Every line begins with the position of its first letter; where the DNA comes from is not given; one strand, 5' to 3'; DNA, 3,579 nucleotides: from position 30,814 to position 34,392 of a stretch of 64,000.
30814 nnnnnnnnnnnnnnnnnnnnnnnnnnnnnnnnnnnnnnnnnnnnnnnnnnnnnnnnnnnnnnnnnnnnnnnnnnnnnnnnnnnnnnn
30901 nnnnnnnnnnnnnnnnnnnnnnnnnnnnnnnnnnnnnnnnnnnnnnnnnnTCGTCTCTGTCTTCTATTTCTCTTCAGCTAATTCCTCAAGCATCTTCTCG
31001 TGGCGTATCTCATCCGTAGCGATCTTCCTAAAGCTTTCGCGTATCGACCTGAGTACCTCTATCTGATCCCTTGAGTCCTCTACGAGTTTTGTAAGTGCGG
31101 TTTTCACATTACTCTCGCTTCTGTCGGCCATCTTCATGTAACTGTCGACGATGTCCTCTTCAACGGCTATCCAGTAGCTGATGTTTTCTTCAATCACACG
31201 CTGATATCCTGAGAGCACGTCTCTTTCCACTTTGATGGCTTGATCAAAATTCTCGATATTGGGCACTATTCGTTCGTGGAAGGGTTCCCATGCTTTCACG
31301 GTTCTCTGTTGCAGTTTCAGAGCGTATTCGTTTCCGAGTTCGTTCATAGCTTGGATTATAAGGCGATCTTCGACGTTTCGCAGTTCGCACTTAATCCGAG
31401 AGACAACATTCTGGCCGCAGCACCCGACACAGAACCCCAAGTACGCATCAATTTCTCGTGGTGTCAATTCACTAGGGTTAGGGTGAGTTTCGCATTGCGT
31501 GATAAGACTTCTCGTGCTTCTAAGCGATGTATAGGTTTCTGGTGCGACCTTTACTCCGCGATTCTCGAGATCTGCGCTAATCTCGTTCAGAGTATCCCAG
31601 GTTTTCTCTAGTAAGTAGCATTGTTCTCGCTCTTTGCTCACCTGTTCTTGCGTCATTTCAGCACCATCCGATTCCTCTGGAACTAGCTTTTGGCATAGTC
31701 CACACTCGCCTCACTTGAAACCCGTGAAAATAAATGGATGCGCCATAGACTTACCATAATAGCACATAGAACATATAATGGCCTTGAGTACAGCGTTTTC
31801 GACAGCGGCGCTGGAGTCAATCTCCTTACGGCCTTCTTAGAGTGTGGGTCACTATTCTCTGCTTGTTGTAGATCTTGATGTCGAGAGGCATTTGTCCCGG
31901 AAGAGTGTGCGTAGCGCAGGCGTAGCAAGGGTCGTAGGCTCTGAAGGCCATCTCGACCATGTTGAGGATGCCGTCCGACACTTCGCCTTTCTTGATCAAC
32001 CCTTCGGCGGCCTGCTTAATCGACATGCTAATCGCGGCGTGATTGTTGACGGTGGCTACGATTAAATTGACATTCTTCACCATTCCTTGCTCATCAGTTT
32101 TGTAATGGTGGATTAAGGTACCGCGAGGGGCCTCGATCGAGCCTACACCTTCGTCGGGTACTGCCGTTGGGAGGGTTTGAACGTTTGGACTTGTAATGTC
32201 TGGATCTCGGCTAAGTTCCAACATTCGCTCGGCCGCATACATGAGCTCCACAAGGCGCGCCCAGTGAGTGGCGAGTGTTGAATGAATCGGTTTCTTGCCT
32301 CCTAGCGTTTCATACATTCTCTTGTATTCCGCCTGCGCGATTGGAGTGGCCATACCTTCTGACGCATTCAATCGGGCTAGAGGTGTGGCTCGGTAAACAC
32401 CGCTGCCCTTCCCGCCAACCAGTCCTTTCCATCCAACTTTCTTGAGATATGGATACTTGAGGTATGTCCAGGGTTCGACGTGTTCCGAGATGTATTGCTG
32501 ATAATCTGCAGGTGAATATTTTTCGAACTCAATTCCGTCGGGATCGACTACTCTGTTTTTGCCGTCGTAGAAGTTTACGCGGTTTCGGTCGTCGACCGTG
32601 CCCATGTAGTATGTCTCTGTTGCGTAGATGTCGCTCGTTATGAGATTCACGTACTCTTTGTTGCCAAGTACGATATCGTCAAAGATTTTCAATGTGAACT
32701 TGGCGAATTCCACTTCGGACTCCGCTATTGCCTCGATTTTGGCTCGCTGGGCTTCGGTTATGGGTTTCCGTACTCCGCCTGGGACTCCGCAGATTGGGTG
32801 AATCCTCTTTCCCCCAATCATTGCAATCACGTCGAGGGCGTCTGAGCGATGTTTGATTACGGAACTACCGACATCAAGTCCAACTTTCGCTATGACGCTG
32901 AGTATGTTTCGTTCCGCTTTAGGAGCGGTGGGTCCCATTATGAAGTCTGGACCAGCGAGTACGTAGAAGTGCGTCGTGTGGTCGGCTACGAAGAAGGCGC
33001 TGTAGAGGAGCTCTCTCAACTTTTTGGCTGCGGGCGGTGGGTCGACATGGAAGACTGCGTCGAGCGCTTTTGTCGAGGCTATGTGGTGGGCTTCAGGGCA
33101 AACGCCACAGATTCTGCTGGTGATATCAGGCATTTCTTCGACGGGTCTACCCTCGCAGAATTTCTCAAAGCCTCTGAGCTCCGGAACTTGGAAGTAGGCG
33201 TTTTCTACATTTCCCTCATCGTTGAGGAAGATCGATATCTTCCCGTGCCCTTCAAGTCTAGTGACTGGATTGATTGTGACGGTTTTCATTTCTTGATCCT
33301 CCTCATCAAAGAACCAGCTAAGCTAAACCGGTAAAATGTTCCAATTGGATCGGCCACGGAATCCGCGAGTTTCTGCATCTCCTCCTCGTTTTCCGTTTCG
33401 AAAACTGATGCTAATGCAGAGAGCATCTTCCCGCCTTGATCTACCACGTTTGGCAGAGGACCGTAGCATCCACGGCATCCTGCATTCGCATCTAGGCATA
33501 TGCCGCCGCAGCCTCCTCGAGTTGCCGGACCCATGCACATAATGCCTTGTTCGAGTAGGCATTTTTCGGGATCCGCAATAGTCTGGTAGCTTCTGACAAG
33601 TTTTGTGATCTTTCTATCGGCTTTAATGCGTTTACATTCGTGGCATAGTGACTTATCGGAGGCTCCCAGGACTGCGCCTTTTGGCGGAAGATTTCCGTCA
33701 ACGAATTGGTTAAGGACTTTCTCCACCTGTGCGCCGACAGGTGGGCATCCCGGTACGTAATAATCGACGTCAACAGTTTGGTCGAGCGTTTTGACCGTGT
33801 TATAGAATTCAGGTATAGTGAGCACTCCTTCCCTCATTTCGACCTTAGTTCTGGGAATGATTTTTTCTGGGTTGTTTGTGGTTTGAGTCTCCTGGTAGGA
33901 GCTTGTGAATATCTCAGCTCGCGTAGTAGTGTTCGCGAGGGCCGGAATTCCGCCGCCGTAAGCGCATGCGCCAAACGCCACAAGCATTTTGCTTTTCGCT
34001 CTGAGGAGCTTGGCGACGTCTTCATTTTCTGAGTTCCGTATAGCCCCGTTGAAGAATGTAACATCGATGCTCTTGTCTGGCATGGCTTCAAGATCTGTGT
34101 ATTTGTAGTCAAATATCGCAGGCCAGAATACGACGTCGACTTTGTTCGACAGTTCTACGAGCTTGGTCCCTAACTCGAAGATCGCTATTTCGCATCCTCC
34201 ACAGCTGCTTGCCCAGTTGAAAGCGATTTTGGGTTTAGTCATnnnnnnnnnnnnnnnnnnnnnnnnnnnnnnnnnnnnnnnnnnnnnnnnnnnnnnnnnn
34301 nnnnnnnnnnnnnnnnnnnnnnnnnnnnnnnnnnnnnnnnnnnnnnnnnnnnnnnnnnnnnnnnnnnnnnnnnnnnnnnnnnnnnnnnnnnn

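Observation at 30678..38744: hdrCBA-mvhDGA cluster bracketed by two paralogous six-Cys proteins of unknown function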

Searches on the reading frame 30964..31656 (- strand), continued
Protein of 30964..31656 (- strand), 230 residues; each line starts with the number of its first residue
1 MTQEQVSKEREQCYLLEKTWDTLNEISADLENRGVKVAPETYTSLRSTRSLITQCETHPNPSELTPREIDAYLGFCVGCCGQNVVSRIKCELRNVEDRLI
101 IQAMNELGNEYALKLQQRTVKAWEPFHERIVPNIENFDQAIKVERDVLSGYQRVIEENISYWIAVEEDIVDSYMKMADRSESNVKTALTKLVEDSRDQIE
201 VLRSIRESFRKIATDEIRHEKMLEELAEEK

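Call 63: search_protein_families(library=pfam, proteins=[L032:18-1265:+, L032:1430-2647:+, L032:3268-3876:+, L032:3894-4301:-, L032:4335-5204:-, L028:2306-2668:-, L028:3617-4795:-, L028:5270-5722:-, L028:457-1410:+, L031:3628-4752:+], max_evalue=0.001)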
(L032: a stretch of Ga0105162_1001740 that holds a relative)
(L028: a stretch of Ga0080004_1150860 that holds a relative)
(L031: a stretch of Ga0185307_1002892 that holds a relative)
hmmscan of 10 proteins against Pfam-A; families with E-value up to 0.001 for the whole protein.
L032:18-1265:+ (415 aa): 2 families
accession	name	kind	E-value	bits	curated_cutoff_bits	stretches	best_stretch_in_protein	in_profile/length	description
PF01189.24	Methyltr_RsmB-F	-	3.7e-47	161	27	1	217-412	2-199/199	16S rRNA methyltransferase RsmB/F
PF13847.12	Methyltransf_31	-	5.4e-05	23.4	27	1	227-359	7-126/145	Methyltransferase domain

L032:1430-2647:+ (405 aa): 1 family
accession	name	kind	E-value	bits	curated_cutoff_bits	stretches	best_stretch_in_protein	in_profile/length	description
PF02005.22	TRM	-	3e-91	306.9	27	1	41-397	14-374/376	N2,N2-dimethylguanosine tRNA methyltransferase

L032:3268-3876:+ (202 aa): 1 family
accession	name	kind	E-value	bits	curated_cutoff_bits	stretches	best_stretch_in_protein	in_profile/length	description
PF01728.25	FtsJ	-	9.8e-45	153.1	24.1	1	23-200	1-180/181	FtsJ-like methyltransferase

L032:3894-4301:- (135 aa): 0 families

L032:4335-5204:- (289 aa): 6 families
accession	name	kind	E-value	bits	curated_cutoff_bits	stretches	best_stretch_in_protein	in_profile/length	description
PF00382.24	TFIIB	-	2.5e-29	101.6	23.6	2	200-279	11-90/92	Transcription factor TFIIB repeat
PF08271.17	Zn_Ribbon_TF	-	1.3e-14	53.9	29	1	6-46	2-42/43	TFIIB zinc-binding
PF21886.1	BRF2-like_C_cyclin_rpt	-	5.9e-06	26.9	27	1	213-286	32-110/138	BRF2-like, C-terminal cyclin repeat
PF21913.1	ORC6_2nd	-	2.7e-05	25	27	1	231-280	38-86/87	ORC6 second cyclin-like domain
PF02984.24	Cyclin_C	-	3.5e-05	24.2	22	0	203-284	12-92/119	Cyclin, C-terminal domain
PF00134.28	Cyclin_N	-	0.00029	21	23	0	188-256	24-93/127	Cyclin, N-terminal domain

L028:2306-2668:- (120 aa): 13 families
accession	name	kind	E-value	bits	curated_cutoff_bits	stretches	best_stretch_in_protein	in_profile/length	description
PF00037.32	Fer4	-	1.1e-13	50.8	21.1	2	35-58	1-24/24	4Fe-4S binding domain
PF12838.12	Fer4_7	-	1.2e-13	51.7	27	2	41-89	1-52/52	4Fe-4S dicluster domain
PF14697.11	Fer4_21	-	6e-10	39.5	35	1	38-58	37-58/59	4Fe-4S dicluster domain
PF13187.11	Fer4_9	-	9.4e-10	38.8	27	1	41-90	1-52/52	4Fe-4S dicluster domain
PF12837.12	Fer4_6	-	5.6e-09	36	25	1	35-57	2-24/24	4Fe-4S binding domain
PF13237.11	Fer4_10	-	1.4e-08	34.9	25.5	1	39-85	6-52/53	4Fe-4S dicluster domain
PF13484.11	Fer4_16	-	2.4e-08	35.1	30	1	41-60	1-20/66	4Fe-4S double cluster binding domain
PF13183.11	Fer4_8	-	1.9e-07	32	27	0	39-55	2-18/68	4Fe-4S dicluster domain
PF12797.12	Fer4_2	-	4.8e-07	29.8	24.5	1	34-54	2-22/22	4Fe-4S binding domain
PF25160.1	LdpA_Fe-S-bd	-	4.9e-07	29.9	27.6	1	15-59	2-45/49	LdpA Fe-S cluster-binding domain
PF12800.12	Fer4_4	-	8e-06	26.2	24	1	40-54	2-16/17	4Fe-4S binding domain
PF12798.12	Fer4_3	-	0.00017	22.6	27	0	42-56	1-15/15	4Fe-4S binding domain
PF17179.9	Fer4_22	-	0.00077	20.7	27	0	40-55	79-94/95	4Fe-4S dicluster domain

L028:3617-4795:- (392 aa): 2 families
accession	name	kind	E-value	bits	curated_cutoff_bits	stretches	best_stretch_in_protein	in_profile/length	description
PF00346.24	Complex1_49kDa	-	3.5e-74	249.7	24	2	120-291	2-173/271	Respiratory-chain NADH dehydrogenase, 49 Kd subunit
PF00374.24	NiFeSe_Hases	-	2.8e-16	60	25.8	1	44-112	1-69/508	Nickel-dependent hydrogenase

L028:5270-5722:- (150 aa): 1 family
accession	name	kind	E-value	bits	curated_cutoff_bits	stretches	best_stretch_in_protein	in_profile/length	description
PF01058.29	Oxidored_q6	-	3.7e-34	117.7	27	1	28-138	1-127/128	NADH ubiquinone oxidoreductase, 20 Kd subunit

L028:457-1410:+ (317 aa): 2 families
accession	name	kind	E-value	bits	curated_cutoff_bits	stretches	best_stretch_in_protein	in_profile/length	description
PF01717.24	Meth_synt_2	-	1.1e-15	58.2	21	1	9-309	6-318/324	Cobalamin-independent synthase, Catalytic domain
PF08267.18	Meth_synt_1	-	8.3e-15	55.5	27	1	84-277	108-308/313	Cobalamin-independent synthase, N-terminal domain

L031:3628-4752:+ (374 aa): 1 family
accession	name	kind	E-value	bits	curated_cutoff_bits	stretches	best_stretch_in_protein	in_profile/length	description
PF01717.24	Meth_synt_2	-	4e-28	99.1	21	1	41-367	15-323/324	Cobalamin-independent synthase, Catalytic domain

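Call 73: search_protein_families(library=ncbifam, proteins=[L011:2016-3314:+, L011:3304-4641:+, L011:4641-6602:+, L022:7550-9589:-, L033:4754-5209:+], max_evalue=0.00001)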
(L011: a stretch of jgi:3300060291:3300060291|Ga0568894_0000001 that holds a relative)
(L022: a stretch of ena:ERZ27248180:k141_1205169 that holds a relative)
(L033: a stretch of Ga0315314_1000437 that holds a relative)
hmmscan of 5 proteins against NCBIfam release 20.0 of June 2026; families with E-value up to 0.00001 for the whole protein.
L011:2016-3314:+ (432 aa): 10 families
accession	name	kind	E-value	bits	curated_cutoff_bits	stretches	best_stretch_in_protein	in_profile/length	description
NF038018.1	qmoC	equivalog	2.7e-60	204.7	300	1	66-413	7-358/360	quinone-interacting membrane-bound oxidoreductase complex subunit QmoC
TIGR03290.1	CoB_CoM_SS_C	equivalog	1.1e-17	64.3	160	1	78-153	3-78/144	CoB--CoM heterodisulfide reductase subunit C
TIGR02484.1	CitB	equivalog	1.5e-14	54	246.6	1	74-421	10-360/372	tricarballylate utilization 4Fe-4S protein TcuB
NF011607.0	PRK15033.1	subfamily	3.2e-12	46.1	524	1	277-418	234-376/389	tricarballylate utilization 4Fe-4S protein TcuB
NF041890.1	hdrC_Methbact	equivalog_domain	4.9e-12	45.8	270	1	59-139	11-90/192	ferredoxin:CoB-CoM heterodisulfide reductase subunit HdrC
NF041779.1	hetero_SS_HdrC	equivalog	1.2e-10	41.2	350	1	75-150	29-103/198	ferredoxin:CoB-CoM heterodisulfide reductase subunit HdrC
NF008369.0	PRK11168.1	equivalog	7.1e-08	31.7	278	1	74-153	8-90/401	anaerobic glycerol-3-phosphate dehydrogenase subunit C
NF009226.0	PRK12576.1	equivalog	1.4e-07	31.2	344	1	77-152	154-239/317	succinate dehydrogenase/fumarate reductase iron-sulfur subunit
TIGR00384.1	dhsB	subfamily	2.7e-06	27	88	1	71-141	134-216/222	succinate dehydrogenase and fumarate reductase iron-sulfur protein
TIGR03379.1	glycerol3P_GlpC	equivalog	6.5e-06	25.1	279.9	1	78-152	6-83/397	anaerobic glycerol-3-phosphate dehydrogenase subunit GlpC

L011:3304-4641:+ (445 aa): 14 families
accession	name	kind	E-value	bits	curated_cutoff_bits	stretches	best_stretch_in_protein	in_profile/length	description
NF040770.1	hetero_SS_HdrA2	exception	4.6e-154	514.4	1100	1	6-443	140-563/777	CoB-CoM heterodisulfide reductase HdrA2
NF041778.1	hetero_SS_HdrA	equivalog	5e-121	404.9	1400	1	6-442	143-572/771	ferredoxin:CoB-CoM heterodisulfide reductase subunit HdrA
NF041891.1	hdrA_Methbact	equivalog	1.1e-107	361.1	1300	1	7-442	135-558/762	ferredoxin:CoB-CoM heterodisulfide reductase subunit HdrA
TIGR03467.1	HpnE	equivalog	4e-09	36.3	283.05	1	9-46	2-39/430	hydroxysqualene dehydroxylase HpnE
TIGR01292.1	TRX_reduct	equivalog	1.3e-08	34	343.45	0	297-432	160-292/300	thioredoxin-disulfide reductase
NF045637.1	carotdesatCrtDProt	equivalog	2.9e-08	32.7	580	1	9-66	2-59/485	1-hydroxycarotenoid 3,4-desaturase CrtD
TIGR02734.1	crtI_fam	subfamily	3.6e-08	32.6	238.1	1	8-65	1-59/504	phytoene desaturase family protein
NF005560.0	PRK07233.1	equivalog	4.3e-07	29.1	252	1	9-48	4-43/435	hypothetical protein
TIGR01350.1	lipoamide_DH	equivalog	1.1e-06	27.7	408.8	0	9-42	5-37/461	dihydrolipoyl dehydrogenase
NF009410.0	PRK12771.1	subfamily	2.3e-06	26.5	516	0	8-44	141-177/566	NAD(P)-binding protein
NF041087.1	bile_acid_BaiCD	equivalog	3.2e-06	25.5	825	0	4-46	379-421/642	bile acid Fe-S flavoenzyme BaiCD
NF058655.1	CrtID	equivalog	4.1e-06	25.9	640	0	9-51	2-44/478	bifunctional phytoene desaturase/3,4-desaturase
NF006076.0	PRK08222.1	equivalog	4.8e-06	26.5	270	0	156-205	70-119/181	hydrogenase 4 subunit H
NF038196.1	ferrodoxin_EFR1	subfamily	5.2e-06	26.7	75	0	96-121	175-199/242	EFR1 family ferrodoxin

L011:4641-6602:+ (653 aa): 51 families (the best 25 are shown)
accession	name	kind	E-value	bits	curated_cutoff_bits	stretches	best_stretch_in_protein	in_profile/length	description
NF040770.1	hetero_SS_HdrA2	exception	3.3e-207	690.2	1100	1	6-650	1-643/777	CoB-CoM heterodisulfide reductase HdrA2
NF041891.1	hdrA_Methbact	equivalog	2.7e-151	505.4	1300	1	6-647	2-635/762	ferredoxin:CoB-CoM heterodisulfide reductase subunit HdrA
NF041778.1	hetero_SS_HdrA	equivalog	3.4e-148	494.7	1400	1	5-651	6-654/771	ferredoxin:CoB-CoM heterodisulfide reductase subunit HdrA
NF043039.1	HgcAB_like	equivalog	8.6e-13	48.6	285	1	551-630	273-349/350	HgcAB-like fusion protein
NF038196.1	ferrodoxin_EFR1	subfamily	1.8e-11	44.6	75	1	576-632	181-231/242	EFR1 family ferrodoxin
TIGR02700.1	flavo_MJ0208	hypoth_equivalog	5.6e-11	42.2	251.35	1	576-633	144-197/234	dihydromethanopterin reductase (acceptor)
TIGR01944.1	rnfB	subfamily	1.2e-10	41.3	68.7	1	562-632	95-162/190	RnfABCDGE type electron transport complex subunit B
NF009410.0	PRK12771.1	subfamily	3.1e-10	39.2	516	0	146-180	141-175/566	NAD(P)-binding protein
TIGR02179.1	PorD_KorD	subfamily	6.4e-10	39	60.05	1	577-631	22-73/78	2-oxoacid:acceptor oxidoreductase, delta subunit, pyruvate/2-ketoisovalerate family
NF043069.1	T4HPD_activ_SAM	equivalog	3.3e-09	36.5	425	1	576-635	47-102/299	trans-4-hydroxy-L-proline dehydratase activase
TIGR00402.1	napF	equivalog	5.3e-09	36.2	102.2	1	581-646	36-100/149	ferredoxin-type protein NapF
NF042909.1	FMH_DH_FwdF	exception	8.6e-09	34.9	375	1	577-631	254-312/336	tungsten-dependent formylmethanofuran dehydrogenase subunit FwdF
NF005745.0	PRK07569.1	equivalog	1.3e-08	34.5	333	0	241-308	143-208/238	bidirectional hydrogenase complex protein HoxU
NF005504.0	PRK07118.1-3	equivalog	1.3e-08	34.5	437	1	574-636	213-271/293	Fe-S cluster domain-containing protein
NF058577.1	FdxA_fam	equivalog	2.2e-08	34.2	65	0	577-629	4-52/52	4Fe-4S ferredoxin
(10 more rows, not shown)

L022:7550-9589:- (679 aa): 45 families (the best 25 are shown)
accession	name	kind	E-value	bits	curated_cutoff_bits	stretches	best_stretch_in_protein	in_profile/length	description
NF040770.1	hetero_SS_HdrA2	exception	6e-285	947.3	1100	1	25-675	1-642/777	CoB-CoM heterodisulfide reductase HdrA2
NF041778.1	hetero_SS_HdrA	equivalog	7.7e-211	701.9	1400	1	24-674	6-651/771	ferredoxin:CoB-CoM heterodisulfide reductase subunit HdrA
NF041891.1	hdrA_Methbact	equivalog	4.2e-185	617.1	1300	1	25-675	2-637/762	ferredoxin:CoB-CoM heterodisulfide reductase subunit HdrA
NF042909.1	FMH_DH_FwdF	exception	6.3e-15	55.1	375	1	601-665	11-80/336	tungsten-dependent formylmethanofuran dehydrogenase subunit FwdF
NF038196.1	ferrodoxin_EFR1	subfamily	2.4e-14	53.9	75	1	586-664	166-237/242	EFR1 family ferrodoxin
TIGR02179.1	PorD_KorD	subfamily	1.4e-13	50.8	60.05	0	599-625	49-75/78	2-oxoacid:acceptor oxidoreductase, delta subunit, pyruvate/2-ketoisovalerate family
TIGR01971.1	NuoI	subfamily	5e-12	45.5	113.05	1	603-660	40-102/121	NADH-quinone oxidoreductase, chain I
NF040684.1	PorD_Arch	equivalog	7.7e-12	45.1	120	0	599-625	56-82/85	pyruvate synthase subunit PorD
NF042987.1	OGOR_delta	exception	2.6e-11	43.5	125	1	588-659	16-88/89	2-oxoglutarate ferredoxin oxidoreductase subunit delta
TIGR02700.1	flavo_MJ0208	hypoth_equivalog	1.2e-10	41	251.35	1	554-658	98-196/234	dihydromethanopterin reductase (acceptor)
TIGR01944.1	rnfB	subfamily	1.5e-10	40.9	68.7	1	595-666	103-170/190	RnfABCDGE type electron transport complex subunit B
NF041836.1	rnfB_Methano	equivalog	2.7e-10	40.2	445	0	602-659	213-265/265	Rnf electron transport complex subunit RnfB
NF004538.0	PRK05888.1-4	equivalog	1.1e-09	38.2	135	1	604-672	60-133/162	NADH-quinone oxidoreductase subunit NuoI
TIGR04105.1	FeFe_hydrog_B1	subfamily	1.3e-09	37.3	450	1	592-659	129-208/462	monomeric [FeFe] hydrogenase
NF009945.0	PRK13409.1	equivalog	1.3e-09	37.3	469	0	598-626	42-70/592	ribosome biogenesis/translation initiation ATPase RLI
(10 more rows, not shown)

L033:4754-5209:+ (152 aa): 0 families

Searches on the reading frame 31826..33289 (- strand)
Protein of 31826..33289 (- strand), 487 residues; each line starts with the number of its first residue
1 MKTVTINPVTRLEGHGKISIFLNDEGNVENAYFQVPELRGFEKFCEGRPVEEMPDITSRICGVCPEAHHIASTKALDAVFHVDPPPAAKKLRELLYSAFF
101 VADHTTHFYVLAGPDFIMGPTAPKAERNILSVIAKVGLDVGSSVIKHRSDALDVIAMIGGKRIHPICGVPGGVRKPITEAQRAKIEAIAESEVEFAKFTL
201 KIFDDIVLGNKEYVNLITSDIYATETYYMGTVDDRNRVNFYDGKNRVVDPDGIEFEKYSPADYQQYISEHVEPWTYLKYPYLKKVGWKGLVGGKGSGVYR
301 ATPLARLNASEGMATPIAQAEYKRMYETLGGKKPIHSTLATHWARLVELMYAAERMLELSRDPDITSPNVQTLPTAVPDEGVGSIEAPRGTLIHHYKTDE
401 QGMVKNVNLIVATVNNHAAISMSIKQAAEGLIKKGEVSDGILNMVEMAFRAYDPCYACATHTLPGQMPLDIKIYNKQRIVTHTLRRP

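Call 4: search_protein_families(library=pfam, proteins=[window:31826-33289:-], max_evalue=0.1)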
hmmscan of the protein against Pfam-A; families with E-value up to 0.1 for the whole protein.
window:31826-33289:- (487 aa): 2 families
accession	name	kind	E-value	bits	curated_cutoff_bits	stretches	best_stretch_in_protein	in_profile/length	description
PF00374.24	NiFeSe_Hases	-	1.9e-37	129.8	25.8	2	39-126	1-88/508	Nickel-dependent hydrogenase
PF00346.24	Complex1_49kDa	-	0.00032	20.3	24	1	144-191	11-58/271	Respiratory-chain NADH dehydrogenase, 49 Kd subunit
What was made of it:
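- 31826..33289 (-): mvhA, [NiFe]-hydrogenase large subunit. It has a C-terminal DPCxxCxxH motif plus an extension. PF00374 (call 4).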

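Call 5: search_protein_families(library=ncbifam, proteins=[window:31826-33289:-], max_evalue=0.01)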
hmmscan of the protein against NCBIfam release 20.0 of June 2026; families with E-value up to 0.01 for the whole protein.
window:31826-33289:- (487 aa): 12 families
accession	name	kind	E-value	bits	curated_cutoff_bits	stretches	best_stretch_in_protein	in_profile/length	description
NF041785.2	VhuA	equivalog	5.5e-114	381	800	1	1-433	1-418/418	F420-non-reducing hydrogenase Vhu subunit A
NF033181.1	NiFeSe_hydrog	equivalog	3.4e-49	168.1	600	2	1-122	1-121/507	nickel-dependent hydrogenase large subunit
NF040828.1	sulfhyd_ShyA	equivalog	5.3e-48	163.9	700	2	4-226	3-218/415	NAD(P)-dependent hydrogenase/sulfhydrogenase 2 subunit alpha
TIGR03295.1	frhA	equivalog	7.2e-47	160.2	392.5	2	2-204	3-197/412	coenzyme F420 hydrogenase subunit alpha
NF045518.1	H2_NiFeSe_large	exception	8.8e-47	160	780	1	3-463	3-482/485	NiFeSe hydrogenase large subunit HysA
NF040832.1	sulfhyd_HydA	equivalog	3.5e-31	108.7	880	1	4-462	5-423/426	NADPH-dependent hydrogenase/sulfhydrogenase 1 subunit alpha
NF007778.0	PRK10467.1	equivalog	9e-25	87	969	2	2-127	3-127/567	hydrogenase 2 large subunit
NF007550.0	PRK10170.1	equivalog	1.3e-23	83.2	1101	2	4-134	19-149/597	Ni/Fe-hydrogenase large subunit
NF041786.2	VhuU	equivalog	1.3e-09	37.7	70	1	440-463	6-29/45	F420-non-reducing hydrogenase selenoprotein subunit VhuU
NF004739.1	PRK06075.1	equivalog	1.2e-08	34.2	360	1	132-191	107-171/384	NADH-quinone oxidoreductase subunit D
TIGR01962.1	NuoD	equivalog_domain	0.001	18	459.35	0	15-105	15-107/386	NADH dehydrogenase (quinone) subunit D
NF009808.0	PRK13292.1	equivalog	0.0085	14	1156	0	39-190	446-577/791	NADH-quinone oxidoreductase subunit B/C/D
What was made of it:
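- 31826..33289 (-): VhuA model at 381 bits, below its cut-off (call 5).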

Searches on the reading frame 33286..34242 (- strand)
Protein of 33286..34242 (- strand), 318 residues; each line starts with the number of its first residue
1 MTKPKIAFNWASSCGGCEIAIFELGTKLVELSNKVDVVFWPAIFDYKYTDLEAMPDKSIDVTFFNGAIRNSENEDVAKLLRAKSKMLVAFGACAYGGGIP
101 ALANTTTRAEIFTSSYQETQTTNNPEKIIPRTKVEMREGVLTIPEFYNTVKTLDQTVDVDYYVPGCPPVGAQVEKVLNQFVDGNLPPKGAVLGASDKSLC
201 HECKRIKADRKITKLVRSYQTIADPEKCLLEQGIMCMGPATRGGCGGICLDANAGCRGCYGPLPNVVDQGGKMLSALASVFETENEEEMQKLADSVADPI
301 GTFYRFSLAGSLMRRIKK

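Call 4: search_protein_families(library=pfam, proteins=[window:33286-34242:-], max_evalue=0.1)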
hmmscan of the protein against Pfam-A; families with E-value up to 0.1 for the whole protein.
window:33286-34242:- (318 aa): 1 family
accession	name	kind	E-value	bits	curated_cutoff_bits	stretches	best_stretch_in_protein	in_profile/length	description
PF01058.29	Oxidored_q6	-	6.8e-22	78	27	1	14-179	1-127/128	NADH ubiquinone oxidoreductase, 20 Kd subunit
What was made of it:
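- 33286..34242 (-): mvhG, [NiFe]-hydrogenase small subunit. PF01058 (call 4).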

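Call 5: search_protein_families(library=ncbifam, proteins=[window:33286-34242:-], max_evalue=0.01)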
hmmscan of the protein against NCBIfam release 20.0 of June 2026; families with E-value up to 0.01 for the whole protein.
window:33286-34242:- (318 aa): 15 families
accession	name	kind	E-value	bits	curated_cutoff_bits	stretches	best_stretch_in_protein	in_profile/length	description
NF045875.1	F420_non_VhuG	exception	5.4e-58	196.5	450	1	3-314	4-282/286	F420-non-reducing hydrogenase subunit VhuG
NF040836.1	sulfhyd_HydD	equivalog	1.7e-19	70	500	1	3-267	5-217/261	NADPH-dependent hydrogenase/sulfhydrogenase 1 subunit delta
NF040831.1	sulfhyd_ShyD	equivalog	6.2e-18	65.3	460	1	12-281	9-224/240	NAD(P)-dependent hydrogenase/sulfhydrogenase 2 subunit delta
TIGR03294.1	FrhG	equivalog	5.6e-13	49.2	245.5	2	4-110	2-104/228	coenzyme F420 hydrogenase subunit gamma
NF005012.1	PRK06411.1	subfamily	2.5e-07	30.4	116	1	145-175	119-149/166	NADH-quinone oxidoreductase subunit NuoB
TIGR01957.1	nuoB_fam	subfamily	6.7e-07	29.3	142.7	1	145-172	103-130/145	NADH-quinone oxidoreductase subunit B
NF011392.0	PRK14817.1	equivalog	2.7e-06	27.2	271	1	146-174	122-150/182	NADH-quinone oxidoreductase subunit B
NF011395.0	PRK14820.1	equivalog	3.5e-05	23.6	263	1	145-175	118-148/180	NADH-quinone oxidoreductase subunit B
NF011394.0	PRK14819.1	equivalog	0.00012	21.7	312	1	146-169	118-141/264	NADH-quinone oxidoreductase subunit B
NF011391.0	PRK14816.1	equivalog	0.0002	21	283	0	145-169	138-162/196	NADH-quinone oxidoreductase subunit B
NF011390.0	PRK14815.1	equivalog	0.00057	19.2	281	0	147-171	120-144/183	NADH dehydrogenase subunit B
NF011389.0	PRK14814.1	equivalog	0.0019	18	285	0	146-173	119-146/186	NADH dehydrogenase subunit B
NF011393.0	PRK14818.1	equivalog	0.0027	17.3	255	1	147-170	118-141/173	NADH dehydrogenase subunit B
NF011388.0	PRK14813.1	equivalog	0.0057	16.5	294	0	147-169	116-138/189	NADH dehydrogenase subunit B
NF009808.0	PRK13292.1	equivalog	0.0078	14.1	1156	0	145-170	110-135/791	NADH-quinone oxidoreductase subunit B/C/D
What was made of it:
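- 33286..34242 (-): VhuG model at 196.5 bits, below its cut-off (call 5).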
